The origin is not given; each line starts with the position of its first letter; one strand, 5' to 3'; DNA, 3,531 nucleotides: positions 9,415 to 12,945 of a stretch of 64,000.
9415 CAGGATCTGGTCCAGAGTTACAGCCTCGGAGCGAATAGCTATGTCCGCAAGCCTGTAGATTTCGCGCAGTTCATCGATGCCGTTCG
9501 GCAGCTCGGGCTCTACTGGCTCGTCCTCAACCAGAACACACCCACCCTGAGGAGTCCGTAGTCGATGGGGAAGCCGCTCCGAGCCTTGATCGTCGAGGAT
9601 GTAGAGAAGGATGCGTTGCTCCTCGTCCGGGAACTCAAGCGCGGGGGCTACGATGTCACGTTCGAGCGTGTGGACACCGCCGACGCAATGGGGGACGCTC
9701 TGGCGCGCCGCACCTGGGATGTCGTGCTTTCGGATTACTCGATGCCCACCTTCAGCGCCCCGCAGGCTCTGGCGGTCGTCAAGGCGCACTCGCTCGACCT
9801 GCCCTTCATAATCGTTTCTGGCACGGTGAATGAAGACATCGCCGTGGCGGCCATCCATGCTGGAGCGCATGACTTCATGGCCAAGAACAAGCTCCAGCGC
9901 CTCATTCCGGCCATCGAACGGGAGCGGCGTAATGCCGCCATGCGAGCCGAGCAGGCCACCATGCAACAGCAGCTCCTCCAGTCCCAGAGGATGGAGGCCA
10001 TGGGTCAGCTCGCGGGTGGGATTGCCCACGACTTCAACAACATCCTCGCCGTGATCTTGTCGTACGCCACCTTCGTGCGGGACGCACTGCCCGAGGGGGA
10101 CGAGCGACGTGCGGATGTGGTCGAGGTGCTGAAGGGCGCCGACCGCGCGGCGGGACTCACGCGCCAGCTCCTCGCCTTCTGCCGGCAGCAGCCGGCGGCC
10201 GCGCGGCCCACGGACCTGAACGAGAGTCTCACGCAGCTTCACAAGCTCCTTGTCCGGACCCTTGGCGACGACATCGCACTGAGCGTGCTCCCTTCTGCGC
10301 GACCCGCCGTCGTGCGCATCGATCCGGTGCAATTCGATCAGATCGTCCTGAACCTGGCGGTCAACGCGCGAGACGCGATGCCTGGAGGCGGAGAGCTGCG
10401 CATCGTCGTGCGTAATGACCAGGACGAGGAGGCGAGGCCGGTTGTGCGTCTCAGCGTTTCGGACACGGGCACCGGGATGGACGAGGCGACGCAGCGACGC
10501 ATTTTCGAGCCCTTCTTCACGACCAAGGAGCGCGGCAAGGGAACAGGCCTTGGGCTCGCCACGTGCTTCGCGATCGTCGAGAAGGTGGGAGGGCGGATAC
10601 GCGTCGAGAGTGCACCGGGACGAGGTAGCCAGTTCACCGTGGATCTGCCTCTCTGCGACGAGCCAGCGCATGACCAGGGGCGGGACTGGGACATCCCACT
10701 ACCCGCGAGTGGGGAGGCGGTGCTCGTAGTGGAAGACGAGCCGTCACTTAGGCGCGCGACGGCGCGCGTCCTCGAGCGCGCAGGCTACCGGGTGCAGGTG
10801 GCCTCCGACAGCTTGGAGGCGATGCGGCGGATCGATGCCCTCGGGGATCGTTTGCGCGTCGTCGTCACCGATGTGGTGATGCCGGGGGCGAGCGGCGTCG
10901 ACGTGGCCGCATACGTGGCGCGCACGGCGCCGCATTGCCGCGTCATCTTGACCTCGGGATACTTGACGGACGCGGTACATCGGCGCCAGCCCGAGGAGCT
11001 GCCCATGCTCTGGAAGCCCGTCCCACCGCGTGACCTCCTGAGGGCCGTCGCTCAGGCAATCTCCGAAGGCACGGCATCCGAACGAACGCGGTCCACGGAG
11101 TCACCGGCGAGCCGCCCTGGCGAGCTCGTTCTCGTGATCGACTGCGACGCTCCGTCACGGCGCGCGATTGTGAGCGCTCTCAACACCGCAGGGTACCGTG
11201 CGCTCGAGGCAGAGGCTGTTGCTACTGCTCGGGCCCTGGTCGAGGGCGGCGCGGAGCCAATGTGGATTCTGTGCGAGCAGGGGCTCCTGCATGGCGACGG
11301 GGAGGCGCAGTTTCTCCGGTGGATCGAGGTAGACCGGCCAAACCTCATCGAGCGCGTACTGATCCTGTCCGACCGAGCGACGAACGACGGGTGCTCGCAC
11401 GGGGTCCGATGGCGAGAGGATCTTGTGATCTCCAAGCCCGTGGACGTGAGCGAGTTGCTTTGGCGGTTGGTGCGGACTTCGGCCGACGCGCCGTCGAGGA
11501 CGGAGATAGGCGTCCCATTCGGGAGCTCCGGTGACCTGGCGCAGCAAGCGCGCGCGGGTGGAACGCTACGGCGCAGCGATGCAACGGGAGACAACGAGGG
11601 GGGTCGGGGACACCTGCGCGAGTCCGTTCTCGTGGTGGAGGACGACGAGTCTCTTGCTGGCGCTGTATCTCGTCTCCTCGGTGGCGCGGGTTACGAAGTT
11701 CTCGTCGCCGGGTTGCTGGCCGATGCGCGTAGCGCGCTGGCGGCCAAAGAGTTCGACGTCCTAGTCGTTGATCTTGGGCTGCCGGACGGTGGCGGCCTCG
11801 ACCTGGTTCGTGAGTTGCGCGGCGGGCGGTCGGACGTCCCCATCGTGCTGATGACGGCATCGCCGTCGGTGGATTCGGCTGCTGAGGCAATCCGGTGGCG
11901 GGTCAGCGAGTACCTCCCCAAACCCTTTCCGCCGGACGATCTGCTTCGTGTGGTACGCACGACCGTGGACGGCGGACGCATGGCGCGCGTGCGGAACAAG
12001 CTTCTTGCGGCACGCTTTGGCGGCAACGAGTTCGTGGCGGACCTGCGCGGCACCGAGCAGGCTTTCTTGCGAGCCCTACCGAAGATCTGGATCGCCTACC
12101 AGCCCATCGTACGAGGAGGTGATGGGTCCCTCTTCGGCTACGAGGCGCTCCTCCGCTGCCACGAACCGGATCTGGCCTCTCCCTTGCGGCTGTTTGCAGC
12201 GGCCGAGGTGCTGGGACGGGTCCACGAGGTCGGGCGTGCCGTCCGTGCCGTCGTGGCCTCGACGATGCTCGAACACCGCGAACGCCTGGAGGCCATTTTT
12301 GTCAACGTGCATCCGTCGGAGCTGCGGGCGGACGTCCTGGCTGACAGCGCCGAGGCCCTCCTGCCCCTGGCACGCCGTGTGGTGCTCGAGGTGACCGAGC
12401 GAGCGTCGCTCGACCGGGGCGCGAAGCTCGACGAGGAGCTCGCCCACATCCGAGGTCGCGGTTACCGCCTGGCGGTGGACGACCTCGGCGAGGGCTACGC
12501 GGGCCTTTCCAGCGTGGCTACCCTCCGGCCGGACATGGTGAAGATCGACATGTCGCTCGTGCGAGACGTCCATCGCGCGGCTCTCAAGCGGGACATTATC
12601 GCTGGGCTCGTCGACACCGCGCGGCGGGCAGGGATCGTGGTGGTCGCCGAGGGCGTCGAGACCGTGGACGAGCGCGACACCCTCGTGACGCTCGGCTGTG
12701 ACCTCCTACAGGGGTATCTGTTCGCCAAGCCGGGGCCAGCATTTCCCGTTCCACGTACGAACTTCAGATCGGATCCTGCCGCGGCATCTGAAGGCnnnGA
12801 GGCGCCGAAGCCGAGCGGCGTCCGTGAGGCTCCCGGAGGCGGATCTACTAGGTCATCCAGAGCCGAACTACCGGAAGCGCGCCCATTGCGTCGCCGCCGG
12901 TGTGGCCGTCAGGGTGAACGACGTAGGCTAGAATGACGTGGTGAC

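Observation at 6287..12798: Three-gene phosphorelay operon ending in a five-domain REC-HK-REC-pseudoREC-REC-EAL protein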

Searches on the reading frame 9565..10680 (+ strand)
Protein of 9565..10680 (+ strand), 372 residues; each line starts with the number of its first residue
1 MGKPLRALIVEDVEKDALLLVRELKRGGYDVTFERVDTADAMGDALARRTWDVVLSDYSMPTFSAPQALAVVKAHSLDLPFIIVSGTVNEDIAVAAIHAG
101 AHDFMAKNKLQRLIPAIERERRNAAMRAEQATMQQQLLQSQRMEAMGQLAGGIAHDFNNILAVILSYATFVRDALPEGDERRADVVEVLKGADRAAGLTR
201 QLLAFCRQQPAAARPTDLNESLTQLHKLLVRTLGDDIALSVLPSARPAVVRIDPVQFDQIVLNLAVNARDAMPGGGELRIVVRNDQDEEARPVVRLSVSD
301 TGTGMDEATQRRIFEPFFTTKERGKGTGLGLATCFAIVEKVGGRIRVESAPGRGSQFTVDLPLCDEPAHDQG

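Call 51: search_solved_structures(query=window:9565-10680:+, max_evalue=1e-15, show_alignments=2)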
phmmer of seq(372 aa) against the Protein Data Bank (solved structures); distinct sequences matched with E-value up to 1e-15: 13.
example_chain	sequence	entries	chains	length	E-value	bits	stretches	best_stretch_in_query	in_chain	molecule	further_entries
8vc9_A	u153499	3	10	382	1.4e-48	168.9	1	7-366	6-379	Leptospira virulence regulator B (LvrB) | histidine kinase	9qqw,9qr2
5idj_A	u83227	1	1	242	1.8e-41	145.5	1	138-364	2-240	Histidine kinase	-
3d36_A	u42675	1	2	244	1.2e-28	103.3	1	137-368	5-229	Sporulation kinase B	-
9jfj_A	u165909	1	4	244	1.3e-28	103.2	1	126-363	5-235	Sensor histidine kinase ZraS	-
5idm_A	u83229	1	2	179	5.8e-24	87.9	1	216-368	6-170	Cell cycle histidine kinase CckA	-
4gcz_A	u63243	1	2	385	1e-23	87.1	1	127-367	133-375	Blue-light photoreceptor, Sensor protein fixL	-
8a7f_A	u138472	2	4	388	1.5e-23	86.5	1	126-366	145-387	Putative Sensory box protein,Sensor protein FixL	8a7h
8a3u_A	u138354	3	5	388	1.6e-23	86.5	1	126-366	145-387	Putative Sensory box protein,Sensor protein FixL | Putative Sensory box protein,Putative Sensory box protein,Sensor protein FixL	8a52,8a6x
8f71_A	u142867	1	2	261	4.6e-18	68.5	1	144-369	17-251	Histidine kinase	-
7z8n_A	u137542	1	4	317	7.9e-18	67.7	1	118-363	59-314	Histidine kinase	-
6paj_A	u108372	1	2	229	1.3e-16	63.7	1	151-362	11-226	Sensor protein SrrB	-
9qjg_A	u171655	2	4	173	1.9e-16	63.2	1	255-366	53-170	histidine kinase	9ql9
3a0r_A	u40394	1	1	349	2.2e-16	63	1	135-364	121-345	Sensor protein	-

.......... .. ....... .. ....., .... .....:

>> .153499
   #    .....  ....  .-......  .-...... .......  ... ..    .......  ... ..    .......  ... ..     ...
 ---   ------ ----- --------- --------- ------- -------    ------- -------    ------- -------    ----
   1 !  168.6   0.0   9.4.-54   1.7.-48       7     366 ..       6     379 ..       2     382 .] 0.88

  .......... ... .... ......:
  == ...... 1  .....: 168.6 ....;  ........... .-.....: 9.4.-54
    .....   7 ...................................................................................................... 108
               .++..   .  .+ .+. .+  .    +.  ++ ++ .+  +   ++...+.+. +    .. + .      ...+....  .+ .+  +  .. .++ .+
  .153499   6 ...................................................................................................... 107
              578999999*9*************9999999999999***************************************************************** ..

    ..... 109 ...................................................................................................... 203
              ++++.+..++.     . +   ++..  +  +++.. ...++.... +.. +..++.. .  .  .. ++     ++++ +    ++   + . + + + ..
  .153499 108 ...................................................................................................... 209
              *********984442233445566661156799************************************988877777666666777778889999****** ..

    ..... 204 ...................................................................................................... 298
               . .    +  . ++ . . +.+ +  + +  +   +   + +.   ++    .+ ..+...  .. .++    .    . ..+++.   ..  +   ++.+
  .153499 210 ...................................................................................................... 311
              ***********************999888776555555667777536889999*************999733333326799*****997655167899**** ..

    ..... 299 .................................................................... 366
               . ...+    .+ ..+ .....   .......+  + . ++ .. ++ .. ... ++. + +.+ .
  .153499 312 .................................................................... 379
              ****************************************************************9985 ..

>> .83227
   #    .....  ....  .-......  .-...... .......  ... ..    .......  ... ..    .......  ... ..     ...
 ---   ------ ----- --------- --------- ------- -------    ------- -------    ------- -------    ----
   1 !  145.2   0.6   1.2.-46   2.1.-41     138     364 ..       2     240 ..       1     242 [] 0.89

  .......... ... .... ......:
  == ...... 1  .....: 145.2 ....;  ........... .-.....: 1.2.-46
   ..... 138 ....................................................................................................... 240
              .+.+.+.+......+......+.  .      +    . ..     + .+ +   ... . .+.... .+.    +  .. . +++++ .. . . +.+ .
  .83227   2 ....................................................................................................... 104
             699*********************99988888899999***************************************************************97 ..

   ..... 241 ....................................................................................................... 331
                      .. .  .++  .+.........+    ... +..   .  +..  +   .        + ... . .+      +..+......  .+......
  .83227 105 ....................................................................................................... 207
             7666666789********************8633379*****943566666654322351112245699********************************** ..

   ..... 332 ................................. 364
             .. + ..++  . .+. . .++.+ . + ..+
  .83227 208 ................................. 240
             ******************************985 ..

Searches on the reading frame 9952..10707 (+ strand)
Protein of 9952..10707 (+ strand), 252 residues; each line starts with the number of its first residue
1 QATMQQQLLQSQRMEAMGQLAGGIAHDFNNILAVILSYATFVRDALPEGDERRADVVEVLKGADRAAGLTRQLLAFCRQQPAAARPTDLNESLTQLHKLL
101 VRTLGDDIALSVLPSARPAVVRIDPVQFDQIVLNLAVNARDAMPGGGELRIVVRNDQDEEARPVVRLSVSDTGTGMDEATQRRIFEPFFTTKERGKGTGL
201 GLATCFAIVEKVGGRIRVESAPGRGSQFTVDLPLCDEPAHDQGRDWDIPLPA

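Call 19: search_protein_families(library=pfam, proteins=[window:9952-10707:+], max_evalue=1)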
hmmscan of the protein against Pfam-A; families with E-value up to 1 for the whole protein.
seq(252 aa): 5 families
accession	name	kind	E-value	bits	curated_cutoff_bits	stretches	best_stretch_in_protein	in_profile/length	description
PF02518.31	HATPase_c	-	2.7e-26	92.6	26.4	1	124-234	2-109/111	Histidine kinase-, DNA gyrase B-, and HSP90-like ATPase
PF00512.31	HisKA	-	1.4e-06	28.7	26.9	1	17-78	2-62/66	His Kinase A (phospho-acceptor) domain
PF10090.15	HPTransfase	-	0.0021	18.3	22.9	1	130-162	34-65/123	Histidine phosphotransferase C-terminal domain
PF14501.12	HATPase_c_5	-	0.078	13.3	22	1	153-220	32-90/102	GHKL domain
PF13589.12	HATPase_c_3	-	0.16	12.4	25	1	128-194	3-63/137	Histidine kinase-, DNA gyrase B-, and HSP90-like ATPase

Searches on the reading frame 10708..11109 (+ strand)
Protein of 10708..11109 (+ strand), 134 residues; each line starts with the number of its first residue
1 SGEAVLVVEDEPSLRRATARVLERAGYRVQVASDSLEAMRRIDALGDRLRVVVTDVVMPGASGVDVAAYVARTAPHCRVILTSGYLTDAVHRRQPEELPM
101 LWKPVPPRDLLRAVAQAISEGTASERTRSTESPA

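Call 19: search_protein_families(library=pfam, proteins=[window:10708-11109:+], max_evalue=1)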
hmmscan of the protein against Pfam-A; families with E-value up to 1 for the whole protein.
seq(134 aa): 1 family
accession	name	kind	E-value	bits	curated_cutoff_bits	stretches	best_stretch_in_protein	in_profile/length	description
PF00072.30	Response_reg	-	9.3e-17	61.6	30.2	1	5-114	1-110/111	Response regulator receiver domain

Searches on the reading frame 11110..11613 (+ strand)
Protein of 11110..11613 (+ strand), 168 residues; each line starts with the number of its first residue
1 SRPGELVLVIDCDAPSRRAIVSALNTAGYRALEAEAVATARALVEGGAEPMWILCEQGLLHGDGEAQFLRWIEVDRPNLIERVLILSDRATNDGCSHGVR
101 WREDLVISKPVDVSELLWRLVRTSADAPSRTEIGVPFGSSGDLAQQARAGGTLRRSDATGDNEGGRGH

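Call 19: search_protein_families(library=pfam, proteins=[window:11110-11613:+], max_evalue=1)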
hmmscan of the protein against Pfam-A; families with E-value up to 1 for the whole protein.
seq(168 aa): 1 family
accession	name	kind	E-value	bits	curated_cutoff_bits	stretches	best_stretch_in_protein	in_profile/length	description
PF00072.30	Response_reg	-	0.00016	22.3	30.2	1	7-118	1-108/111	Response regulator receiver domain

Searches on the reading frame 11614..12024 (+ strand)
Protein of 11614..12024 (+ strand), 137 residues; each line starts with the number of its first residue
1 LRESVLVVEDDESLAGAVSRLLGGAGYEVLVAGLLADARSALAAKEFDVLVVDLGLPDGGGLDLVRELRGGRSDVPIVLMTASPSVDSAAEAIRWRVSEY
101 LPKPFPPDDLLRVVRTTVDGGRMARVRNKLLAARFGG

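Call 19: search_protein_families(library=pfam, proteins=[window:11614-12024:+], max_evalue=1)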
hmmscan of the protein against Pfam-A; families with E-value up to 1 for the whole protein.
seq(137 aa): 1 family
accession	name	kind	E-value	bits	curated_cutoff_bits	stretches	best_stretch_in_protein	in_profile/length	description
PF00072.30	Response_reg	-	8.8e-22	77.8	30.2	1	5-114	1-110/111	Response regulator receiver domain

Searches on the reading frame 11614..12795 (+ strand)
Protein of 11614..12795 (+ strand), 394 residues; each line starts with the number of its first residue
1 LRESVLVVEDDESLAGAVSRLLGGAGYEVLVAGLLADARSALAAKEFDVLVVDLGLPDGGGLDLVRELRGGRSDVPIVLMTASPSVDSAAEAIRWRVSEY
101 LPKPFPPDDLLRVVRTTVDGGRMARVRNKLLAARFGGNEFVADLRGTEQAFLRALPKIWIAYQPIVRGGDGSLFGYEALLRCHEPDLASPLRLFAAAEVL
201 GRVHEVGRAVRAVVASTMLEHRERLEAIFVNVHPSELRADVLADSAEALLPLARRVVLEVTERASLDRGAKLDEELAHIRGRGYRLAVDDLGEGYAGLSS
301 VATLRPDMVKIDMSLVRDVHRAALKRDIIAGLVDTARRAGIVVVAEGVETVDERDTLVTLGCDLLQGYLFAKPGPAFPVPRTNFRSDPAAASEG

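Call 20: search_solved_structures(query=window:11614-12795:+, max_evalue=1e-10, show_alignments=3)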
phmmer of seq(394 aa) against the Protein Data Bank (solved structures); distinct sequences matched with E-value up to 1e-10: 56.
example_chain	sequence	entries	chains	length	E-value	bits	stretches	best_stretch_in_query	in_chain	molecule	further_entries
4hu3_A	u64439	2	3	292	1.3e-25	93.6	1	157-380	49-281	Oxygen sensor protein DosP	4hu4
3gfx_A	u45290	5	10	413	1.3e-25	93.6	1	160-373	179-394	Klebsiella pneumoniae BlrP1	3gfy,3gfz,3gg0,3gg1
9clo_A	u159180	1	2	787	1.4e-24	90.1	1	157-380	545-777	Oxygen sensor protein DosP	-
9cmf_A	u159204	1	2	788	1.4e-24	90.1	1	157-380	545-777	Oxygen sensor protein DosP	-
9bgv_A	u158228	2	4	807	1.5e-24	90.1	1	157-380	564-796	Oxygen sensor protein DosP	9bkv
9cdr_A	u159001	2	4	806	1.5e-24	90.1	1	157-380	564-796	Oxygen sensor protein DosP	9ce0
8arv_A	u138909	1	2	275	1.7e-23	86.6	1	141-377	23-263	Bifunctional diguanylate cyclase/phosphodiesterase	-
4y9o_A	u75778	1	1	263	2.1e-23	86.3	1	161-376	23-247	PA3825-EAL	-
4y8e_A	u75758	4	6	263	2.1e-23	86.3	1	161-376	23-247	PA3825 EAL | PA3825-EAL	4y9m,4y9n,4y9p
5mfu_A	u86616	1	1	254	2.2e-23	86.2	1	161-376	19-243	cyclic-guanylate-specific phosphodiesterase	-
5mf5_A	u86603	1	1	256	2.2e-23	86.2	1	161-376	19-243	Diguanylate phosphodiesterase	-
5mkg_A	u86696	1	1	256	2.2e-23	86.2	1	161-376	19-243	Diguanylate phosphodiesterase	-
5mkg_B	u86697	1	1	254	2.2e-23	86.2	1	161-376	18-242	Diguanylate phosphodiesterase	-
3sy8_A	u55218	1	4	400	6.1e-22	81.5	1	160-375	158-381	RocR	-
6ifq_B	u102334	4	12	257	2e-20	76.5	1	160-375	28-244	cyclic di nucleotide phoshodiesterase | EAL domain protein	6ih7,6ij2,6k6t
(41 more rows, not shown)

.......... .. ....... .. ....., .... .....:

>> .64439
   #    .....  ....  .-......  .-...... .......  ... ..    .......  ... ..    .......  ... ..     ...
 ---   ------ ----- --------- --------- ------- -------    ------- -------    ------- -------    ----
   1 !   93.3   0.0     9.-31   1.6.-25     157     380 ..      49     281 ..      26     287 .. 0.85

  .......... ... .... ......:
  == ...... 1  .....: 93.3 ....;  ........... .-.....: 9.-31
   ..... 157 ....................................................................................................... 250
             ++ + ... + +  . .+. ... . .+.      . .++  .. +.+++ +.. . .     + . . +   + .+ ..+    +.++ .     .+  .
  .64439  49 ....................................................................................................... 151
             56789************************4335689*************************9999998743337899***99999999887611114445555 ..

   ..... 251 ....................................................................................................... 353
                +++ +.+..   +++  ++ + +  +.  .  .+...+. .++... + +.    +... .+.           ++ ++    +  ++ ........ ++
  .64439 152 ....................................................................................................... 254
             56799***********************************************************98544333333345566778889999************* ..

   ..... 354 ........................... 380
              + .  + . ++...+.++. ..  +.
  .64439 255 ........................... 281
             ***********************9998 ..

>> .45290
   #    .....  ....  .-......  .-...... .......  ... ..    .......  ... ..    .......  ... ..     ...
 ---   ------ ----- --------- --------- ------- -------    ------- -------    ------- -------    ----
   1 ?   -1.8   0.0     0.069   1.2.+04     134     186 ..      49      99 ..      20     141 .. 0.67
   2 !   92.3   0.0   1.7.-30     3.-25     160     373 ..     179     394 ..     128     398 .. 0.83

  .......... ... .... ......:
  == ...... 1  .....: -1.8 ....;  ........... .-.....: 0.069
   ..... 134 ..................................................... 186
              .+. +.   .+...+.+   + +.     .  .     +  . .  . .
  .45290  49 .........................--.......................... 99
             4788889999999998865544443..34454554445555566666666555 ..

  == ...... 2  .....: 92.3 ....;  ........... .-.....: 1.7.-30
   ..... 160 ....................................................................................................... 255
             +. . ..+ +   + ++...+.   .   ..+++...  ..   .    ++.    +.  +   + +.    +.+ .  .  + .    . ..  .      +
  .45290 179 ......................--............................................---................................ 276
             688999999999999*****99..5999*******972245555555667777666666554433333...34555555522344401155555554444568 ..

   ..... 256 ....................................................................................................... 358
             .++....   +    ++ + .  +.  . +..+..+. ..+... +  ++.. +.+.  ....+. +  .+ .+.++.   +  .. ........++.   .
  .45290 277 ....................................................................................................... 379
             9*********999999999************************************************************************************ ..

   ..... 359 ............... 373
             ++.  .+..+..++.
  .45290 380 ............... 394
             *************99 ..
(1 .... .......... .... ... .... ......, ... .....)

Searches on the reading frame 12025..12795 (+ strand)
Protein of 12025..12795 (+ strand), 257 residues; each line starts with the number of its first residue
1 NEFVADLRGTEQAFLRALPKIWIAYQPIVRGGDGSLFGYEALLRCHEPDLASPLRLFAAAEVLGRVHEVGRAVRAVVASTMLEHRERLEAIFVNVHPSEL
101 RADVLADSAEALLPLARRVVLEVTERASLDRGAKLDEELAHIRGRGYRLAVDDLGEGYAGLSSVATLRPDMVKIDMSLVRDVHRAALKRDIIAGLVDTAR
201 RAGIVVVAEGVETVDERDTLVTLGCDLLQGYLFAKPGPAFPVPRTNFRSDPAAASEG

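Call 19: search_protein_families(library=pfam, proteins=[window:12025-12795:+], max_evalue=1)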
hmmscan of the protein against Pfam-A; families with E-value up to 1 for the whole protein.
seq(257 aa): 1 family
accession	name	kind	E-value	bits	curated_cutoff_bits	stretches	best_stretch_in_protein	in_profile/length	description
PF00563.25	EAL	-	4.5e-49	167.4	31.3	1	21-236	13-236/236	EAL domain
